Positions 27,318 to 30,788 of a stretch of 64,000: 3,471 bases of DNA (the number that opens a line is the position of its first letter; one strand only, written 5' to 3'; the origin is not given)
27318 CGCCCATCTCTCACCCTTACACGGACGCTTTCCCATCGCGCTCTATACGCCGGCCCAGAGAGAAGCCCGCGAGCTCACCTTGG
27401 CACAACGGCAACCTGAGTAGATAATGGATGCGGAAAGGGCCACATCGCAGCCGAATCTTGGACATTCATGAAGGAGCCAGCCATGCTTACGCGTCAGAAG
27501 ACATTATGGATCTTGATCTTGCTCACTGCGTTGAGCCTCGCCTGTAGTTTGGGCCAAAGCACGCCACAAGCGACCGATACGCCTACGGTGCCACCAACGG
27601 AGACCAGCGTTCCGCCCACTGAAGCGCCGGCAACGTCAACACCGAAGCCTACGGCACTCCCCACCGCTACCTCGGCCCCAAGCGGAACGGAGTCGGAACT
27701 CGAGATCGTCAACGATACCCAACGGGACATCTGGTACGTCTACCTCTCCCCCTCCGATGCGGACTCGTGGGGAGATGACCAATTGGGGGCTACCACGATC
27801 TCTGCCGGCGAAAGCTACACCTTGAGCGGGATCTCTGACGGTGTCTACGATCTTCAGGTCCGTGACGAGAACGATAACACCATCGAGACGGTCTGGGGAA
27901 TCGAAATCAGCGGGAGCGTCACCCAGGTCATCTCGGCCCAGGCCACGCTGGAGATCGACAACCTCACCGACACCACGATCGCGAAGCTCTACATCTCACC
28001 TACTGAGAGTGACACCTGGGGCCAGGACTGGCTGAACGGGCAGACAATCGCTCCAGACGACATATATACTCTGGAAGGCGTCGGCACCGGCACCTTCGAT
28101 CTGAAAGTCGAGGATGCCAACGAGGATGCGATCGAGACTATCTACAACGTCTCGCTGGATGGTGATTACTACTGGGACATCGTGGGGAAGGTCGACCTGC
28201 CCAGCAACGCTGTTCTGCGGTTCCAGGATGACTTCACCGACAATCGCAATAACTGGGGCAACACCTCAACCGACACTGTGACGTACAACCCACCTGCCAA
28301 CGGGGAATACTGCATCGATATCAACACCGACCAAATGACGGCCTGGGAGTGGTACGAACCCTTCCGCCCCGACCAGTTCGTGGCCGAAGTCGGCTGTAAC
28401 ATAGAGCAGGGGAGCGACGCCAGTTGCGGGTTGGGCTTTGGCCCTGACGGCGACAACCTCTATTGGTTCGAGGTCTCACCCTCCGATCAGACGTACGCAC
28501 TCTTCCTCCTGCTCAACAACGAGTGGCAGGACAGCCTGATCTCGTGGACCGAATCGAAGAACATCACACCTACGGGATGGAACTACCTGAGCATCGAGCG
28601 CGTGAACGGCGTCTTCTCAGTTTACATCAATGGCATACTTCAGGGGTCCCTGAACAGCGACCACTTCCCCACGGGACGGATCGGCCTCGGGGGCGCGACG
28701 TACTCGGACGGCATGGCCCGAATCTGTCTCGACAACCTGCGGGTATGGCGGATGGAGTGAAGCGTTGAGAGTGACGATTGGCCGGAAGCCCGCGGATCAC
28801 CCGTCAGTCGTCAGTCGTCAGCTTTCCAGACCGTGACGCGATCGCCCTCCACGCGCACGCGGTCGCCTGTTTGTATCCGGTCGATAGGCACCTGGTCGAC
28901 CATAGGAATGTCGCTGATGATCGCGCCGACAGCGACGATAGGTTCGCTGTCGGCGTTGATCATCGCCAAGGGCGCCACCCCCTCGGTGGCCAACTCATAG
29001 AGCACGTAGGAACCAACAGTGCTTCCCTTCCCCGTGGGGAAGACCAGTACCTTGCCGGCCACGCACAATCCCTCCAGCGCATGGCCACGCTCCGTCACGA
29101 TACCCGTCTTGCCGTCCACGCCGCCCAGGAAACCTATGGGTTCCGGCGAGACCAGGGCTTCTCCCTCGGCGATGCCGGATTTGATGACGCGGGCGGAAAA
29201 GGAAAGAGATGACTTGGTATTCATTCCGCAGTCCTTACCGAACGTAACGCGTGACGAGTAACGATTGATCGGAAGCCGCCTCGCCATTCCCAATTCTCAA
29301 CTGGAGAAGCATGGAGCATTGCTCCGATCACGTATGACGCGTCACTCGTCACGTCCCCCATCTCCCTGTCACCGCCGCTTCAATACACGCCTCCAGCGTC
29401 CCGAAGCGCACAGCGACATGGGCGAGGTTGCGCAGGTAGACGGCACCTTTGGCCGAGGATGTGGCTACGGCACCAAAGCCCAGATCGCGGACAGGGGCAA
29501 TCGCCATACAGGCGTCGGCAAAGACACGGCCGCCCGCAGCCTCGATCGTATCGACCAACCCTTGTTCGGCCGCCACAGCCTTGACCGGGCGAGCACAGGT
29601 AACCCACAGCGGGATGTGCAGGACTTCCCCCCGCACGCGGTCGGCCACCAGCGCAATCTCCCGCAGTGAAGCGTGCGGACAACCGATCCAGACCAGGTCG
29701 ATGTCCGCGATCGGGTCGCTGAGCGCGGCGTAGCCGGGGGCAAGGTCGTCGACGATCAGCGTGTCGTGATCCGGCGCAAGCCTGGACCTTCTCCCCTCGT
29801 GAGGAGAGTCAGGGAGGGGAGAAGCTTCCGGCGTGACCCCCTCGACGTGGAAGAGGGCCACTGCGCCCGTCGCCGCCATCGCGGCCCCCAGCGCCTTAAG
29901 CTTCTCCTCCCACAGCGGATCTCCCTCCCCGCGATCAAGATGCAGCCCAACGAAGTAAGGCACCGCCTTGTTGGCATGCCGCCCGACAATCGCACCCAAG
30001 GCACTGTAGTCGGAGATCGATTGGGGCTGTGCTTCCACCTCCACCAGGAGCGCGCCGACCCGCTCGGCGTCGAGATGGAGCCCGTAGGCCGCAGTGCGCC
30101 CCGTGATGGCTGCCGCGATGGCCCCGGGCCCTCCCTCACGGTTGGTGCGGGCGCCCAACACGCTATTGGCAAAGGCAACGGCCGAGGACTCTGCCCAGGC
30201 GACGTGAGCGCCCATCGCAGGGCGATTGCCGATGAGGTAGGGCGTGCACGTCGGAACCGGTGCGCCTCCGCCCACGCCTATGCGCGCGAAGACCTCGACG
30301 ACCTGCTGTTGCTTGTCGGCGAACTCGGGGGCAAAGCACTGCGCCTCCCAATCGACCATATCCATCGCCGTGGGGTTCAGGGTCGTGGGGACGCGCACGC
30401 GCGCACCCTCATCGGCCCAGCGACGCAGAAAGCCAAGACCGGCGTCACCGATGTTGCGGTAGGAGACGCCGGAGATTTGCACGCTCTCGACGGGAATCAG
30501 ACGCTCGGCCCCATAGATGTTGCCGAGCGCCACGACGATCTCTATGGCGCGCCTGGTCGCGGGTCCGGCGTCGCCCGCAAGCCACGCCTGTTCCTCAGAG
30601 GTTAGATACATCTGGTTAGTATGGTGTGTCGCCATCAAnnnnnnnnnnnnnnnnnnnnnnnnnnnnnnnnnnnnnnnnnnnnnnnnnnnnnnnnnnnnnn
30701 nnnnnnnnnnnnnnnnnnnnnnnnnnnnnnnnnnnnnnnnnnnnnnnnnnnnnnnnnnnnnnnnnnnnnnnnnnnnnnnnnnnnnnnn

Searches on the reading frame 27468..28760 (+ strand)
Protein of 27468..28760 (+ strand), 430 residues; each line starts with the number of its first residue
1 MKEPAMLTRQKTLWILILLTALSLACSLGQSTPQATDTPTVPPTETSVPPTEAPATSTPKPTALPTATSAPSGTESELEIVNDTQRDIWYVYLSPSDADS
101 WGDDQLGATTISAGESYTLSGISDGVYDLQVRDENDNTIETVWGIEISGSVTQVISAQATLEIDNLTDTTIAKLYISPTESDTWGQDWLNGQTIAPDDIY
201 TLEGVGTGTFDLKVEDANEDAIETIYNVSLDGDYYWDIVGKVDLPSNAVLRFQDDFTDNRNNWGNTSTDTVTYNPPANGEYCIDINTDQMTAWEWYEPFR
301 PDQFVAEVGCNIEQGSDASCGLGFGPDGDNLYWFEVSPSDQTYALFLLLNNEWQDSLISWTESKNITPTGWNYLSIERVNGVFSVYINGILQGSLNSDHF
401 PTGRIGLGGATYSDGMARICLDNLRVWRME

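Call 13: search_protein_families(library=pfam, proteins=[window:27468-28760:+])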
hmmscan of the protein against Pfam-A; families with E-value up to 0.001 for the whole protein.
window:27468-28760:+ (430 aa): 1 family
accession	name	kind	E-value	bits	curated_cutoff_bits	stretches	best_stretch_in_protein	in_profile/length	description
PF13385.13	Laminin_G_3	-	0.00034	21.2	27.6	1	326-428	40-142/151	Concanavalin A-like lectin/glucanases superfamily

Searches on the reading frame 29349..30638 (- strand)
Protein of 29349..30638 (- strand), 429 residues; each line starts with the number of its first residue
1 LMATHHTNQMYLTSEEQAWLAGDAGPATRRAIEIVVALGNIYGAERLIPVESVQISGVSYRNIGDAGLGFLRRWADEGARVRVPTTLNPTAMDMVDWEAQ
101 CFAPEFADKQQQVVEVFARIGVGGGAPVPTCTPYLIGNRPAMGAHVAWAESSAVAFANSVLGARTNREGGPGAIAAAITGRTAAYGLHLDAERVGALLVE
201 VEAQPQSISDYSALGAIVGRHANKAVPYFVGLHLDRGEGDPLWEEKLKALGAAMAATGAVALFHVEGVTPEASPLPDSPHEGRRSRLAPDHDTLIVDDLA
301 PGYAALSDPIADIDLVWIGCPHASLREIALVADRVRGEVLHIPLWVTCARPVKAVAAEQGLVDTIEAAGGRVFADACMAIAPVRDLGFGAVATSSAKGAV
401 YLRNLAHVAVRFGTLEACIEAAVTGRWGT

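Call 13: search_protein_families(library=pfam, proteins=[window:29349-30638:-])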
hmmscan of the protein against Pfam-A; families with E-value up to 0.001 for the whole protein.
window:29349-30638:- (429 aa): 1 family
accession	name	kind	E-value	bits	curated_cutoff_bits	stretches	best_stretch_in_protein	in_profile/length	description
PF04412.18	AcnX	-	2.5e-135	451.7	31.5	1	10-420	1-400/400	Aconitase X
